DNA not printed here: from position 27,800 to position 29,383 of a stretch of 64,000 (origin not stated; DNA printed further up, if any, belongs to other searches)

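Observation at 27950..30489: Phage-encoded argininosuccinate synthase and lyase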

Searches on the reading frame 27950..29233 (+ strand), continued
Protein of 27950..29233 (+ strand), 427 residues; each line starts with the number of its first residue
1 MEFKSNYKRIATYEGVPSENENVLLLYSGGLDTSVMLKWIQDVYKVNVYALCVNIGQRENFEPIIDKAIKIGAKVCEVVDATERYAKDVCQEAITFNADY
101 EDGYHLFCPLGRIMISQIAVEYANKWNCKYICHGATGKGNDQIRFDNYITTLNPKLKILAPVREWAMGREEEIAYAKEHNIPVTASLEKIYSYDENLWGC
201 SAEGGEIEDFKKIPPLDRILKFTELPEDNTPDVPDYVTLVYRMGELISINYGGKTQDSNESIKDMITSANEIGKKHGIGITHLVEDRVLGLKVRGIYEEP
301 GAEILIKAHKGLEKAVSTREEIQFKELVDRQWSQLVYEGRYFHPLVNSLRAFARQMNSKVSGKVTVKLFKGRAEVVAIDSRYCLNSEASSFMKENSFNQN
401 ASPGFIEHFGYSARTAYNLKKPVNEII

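Call 33: search_solved_structures(query=window:27950-29233:+, show_alignments=2)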
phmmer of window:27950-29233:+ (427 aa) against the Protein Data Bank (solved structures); distinct sequences matched with E-value up to 0.001: 10.
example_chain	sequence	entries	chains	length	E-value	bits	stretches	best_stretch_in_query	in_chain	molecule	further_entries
6xnq_A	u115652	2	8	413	1.5e-78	268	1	22-415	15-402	Argininosuccinate synthase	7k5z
1j1z_A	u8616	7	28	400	2.1e-73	251.1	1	23-407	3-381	Argininosuccinate Synthetase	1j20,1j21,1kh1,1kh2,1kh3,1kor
4u7j_A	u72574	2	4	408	4e-73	250.1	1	20-414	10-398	Argininosuccinate synthase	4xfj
1vl2_A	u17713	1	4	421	4.7e-72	246.6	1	20-409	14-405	Argininosuccinate synthase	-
4nzp_A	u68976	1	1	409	2e-69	237.9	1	18-407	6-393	Argininosuccinate synthase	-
2nz2_A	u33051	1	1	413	2.6e-64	221.1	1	21-408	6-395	Argininosuccinate synthase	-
5us8_A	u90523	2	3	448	3.4e-34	121.9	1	21-372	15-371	Argininosuccinate synthase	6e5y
1k92_A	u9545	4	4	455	8.6e-33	117.3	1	22-372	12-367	ARGININOSUCCINATE SYNTHASE | argininosuccinate synthetase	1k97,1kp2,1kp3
9lei_A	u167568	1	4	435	1e-19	74.2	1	21-365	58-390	Nitrile synthetase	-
9leh_A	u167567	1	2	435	1.4e-19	73.7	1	21-365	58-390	nitrile synthetase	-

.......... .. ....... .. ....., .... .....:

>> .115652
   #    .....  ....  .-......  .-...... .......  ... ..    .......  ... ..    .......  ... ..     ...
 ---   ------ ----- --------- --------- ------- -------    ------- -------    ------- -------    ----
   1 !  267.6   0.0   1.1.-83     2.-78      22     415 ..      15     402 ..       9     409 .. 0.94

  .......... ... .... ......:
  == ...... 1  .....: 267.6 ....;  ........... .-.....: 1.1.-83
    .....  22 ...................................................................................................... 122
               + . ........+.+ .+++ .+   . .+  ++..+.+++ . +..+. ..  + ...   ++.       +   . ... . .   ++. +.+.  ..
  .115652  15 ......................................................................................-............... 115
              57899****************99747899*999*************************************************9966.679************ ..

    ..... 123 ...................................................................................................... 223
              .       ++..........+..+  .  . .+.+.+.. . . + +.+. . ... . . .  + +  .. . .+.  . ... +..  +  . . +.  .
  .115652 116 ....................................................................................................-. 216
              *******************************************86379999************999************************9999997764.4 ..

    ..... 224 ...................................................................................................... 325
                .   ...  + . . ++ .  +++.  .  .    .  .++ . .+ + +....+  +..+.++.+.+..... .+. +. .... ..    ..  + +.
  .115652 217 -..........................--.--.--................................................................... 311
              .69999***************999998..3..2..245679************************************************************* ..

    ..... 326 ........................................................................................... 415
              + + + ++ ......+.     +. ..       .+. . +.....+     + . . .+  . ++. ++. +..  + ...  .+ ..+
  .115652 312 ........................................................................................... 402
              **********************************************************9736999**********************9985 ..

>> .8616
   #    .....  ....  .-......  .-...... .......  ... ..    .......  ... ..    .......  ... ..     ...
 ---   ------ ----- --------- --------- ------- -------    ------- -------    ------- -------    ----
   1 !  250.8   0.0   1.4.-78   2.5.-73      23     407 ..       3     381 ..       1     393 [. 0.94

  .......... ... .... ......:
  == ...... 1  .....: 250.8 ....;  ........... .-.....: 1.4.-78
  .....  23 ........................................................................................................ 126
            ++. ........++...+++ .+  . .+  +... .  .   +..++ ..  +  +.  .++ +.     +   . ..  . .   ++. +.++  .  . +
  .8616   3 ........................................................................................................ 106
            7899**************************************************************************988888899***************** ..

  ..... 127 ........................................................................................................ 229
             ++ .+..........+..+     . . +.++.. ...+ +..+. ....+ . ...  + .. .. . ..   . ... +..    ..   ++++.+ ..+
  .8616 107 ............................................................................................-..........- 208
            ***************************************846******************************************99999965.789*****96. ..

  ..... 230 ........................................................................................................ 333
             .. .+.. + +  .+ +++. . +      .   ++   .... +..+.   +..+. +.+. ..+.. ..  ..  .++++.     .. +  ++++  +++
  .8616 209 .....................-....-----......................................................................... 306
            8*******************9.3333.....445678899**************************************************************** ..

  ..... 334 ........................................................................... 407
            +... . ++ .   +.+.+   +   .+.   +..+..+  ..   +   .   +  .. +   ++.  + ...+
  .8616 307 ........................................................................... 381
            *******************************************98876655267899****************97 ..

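Call 40: find_encoding_contigs(protein=P0151, flank=10000, max_places=1)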
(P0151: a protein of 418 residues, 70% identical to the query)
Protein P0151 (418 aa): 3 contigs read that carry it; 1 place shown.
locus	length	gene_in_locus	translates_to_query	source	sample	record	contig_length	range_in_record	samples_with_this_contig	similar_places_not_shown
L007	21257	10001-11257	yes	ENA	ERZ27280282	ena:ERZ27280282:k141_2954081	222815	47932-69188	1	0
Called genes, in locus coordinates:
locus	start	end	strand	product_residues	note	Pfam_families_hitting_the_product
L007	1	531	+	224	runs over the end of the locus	PF01541:GIY-YIG (weak), PF22083:I-HmuI_NUMOD-like (weak)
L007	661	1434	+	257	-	PF00793:DAHP_synth_1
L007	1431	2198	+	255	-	PF02348:CTP_transf_3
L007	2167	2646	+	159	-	PF09834:DUF2061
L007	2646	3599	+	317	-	PF01583:APS_kinase, PF13671:AAA_33 (weak)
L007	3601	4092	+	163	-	PF01467:CTP_transf_like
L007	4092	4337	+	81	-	-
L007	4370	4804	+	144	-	-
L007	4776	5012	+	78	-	-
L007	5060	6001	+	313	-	PF03851:UvdE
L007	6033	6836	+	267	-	-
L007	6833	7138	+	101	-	-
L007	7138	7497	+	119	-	-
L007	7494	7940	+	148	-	-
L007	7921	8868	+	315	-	PF14243:R2K_3 (weak)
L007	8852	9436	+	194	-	-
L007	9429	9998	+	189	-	-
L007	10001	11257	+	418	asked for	PF00764:Arginosuc_synth, PF06508:QueC (weak), PF20979:Arginosuc_syn_C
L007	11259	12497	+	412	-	PF00206:Lyase_1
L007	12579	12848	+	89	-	-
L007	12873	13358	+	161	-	-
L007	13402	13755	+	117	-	-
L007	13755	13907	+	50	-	-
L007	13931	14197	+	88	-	-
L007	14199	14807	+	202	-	-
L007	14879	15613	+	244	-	PF03104:DNA_pol_B_exo1 (faint), PF13482:RNase_H_2 (weak), PF10108:DNA_pol_B_exo2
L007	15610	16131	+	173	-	PF05198:IF3_N, PF00707:IF3_C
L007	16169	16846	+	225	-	PF00149:Metallophos, PF12850:Metallophos_2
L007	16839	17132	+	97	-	-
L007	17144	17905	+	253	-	PF01464:SLT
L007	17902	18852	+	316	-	PF05673:DUF815, PF13191:AAA_16 (faint), PF00004:AAA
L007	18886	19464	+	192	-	PF00210:Ferritin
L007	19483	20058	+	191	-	-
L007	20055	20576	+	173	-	-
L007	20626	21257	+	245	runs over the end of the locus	-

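Call 41: find_encoding_contigs(protein=P0165, flank=10000, max_places=1)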
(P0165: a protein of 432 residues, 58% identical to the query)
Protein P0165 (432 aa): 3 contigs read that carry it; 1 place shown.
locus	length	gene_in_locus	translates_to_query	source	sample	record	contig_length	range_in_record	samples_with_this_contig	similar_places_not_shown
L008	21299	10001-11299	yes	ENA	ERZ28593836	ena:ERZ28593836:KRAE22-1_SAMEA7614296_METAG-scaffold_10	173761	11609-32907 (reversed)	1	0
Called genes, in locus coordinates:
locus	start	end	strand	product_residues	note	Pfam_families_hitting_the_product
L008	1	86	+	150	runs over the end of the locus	-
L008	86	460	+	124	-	-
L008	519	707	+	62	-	-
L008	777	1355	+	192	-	PF00777:Glyco_transf_29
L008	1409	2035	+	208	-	PF03407:Nucleotid_trans (weak)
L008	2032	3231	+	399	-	PF00534:Glycos_transf_1 (weak), PF13692:Glyco_trans_1_4 (weak)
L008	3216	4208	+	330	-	PF05159:Capsule_synth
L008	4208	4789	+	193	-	PF03567:Sulfotransfer_2 (faint)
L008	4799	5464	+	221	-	PF13489:Methyltransf_23, PF08241:Methyltransf_11, PF08242:Methyltransf_12 (weak)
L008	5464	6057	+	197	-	PF01380:SIS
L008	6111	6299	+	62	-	-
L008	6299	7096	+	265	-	PF00793:DAHP_synth_1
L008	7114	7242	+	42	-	-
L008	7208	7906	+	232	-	PF02348:CTP_transf_3, PF12804:NTP_transf_3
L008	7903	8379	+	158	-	PF09834:DUF2061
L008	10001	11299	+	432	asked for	PF00764:Arginosuc_synth, PF24167:DUF7411 (weak), PF20979:Arginosuc_syn_C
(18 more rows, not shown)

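Call 42: find_encoding_contigs(protein=P0168, flank=10000, max_places=1)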
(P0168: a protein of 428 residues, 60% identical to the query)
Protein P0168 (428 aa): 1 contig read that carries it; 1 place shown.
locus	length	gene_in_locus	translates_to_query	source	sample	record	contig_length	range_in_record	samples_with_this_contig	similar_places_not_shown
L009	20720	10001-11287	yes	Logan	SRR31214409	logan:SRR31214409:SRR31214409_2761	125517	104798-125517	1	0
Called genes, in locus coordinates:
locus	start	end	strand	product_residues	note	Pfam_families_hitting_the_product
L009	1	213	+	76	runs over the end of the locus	-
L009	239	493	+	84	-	-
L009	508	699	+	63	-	-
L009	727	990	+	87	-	-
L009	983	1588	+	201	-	-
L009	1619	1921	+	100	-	-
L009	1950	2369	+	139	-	-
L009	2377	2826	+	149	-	-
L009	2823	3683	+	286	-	PF14243:R2K_3, PF07065:D123 (weak)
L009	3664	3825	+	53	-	-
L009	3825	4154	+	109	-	-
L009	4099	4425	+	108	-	-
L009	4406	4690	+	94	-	-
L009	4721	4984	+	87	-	-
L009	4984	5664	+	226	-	-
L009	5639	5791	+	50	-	-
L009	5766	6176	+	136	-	-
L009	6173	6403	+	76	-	-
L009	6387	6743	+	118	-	PF13585:CHU_C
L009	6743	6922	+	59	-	-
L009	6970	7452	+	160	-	-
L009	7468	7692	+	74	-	-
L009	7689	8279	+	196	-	PF01121:CoaE, PF13238:AAA_18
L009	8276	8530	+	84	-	-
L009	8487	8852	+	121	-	-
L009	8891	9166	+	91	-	-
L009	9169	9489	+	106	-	-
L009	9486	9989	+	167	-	-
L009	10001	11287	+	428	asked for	PF00764:Arginosuc_synth, PF20979:Arginosuc_syn_C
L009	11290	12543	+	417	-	PF00206:Lyase_1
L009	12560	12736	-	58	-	-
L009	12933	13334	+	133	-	-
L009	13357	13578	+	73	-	-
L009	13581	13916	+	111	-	-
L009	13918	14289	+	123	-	-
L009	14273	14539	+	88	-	-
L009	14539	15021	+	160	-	-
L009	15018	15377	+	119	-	-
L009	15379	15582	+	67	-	-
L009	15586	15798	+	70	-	-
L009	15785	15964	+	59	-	-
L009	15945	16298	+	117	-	-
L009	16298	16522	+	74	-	-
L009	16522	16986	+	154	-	-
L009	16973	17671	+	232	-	PF02146:SIR2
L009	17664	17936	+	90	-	-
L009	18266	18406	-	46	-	-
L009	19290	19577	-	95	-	-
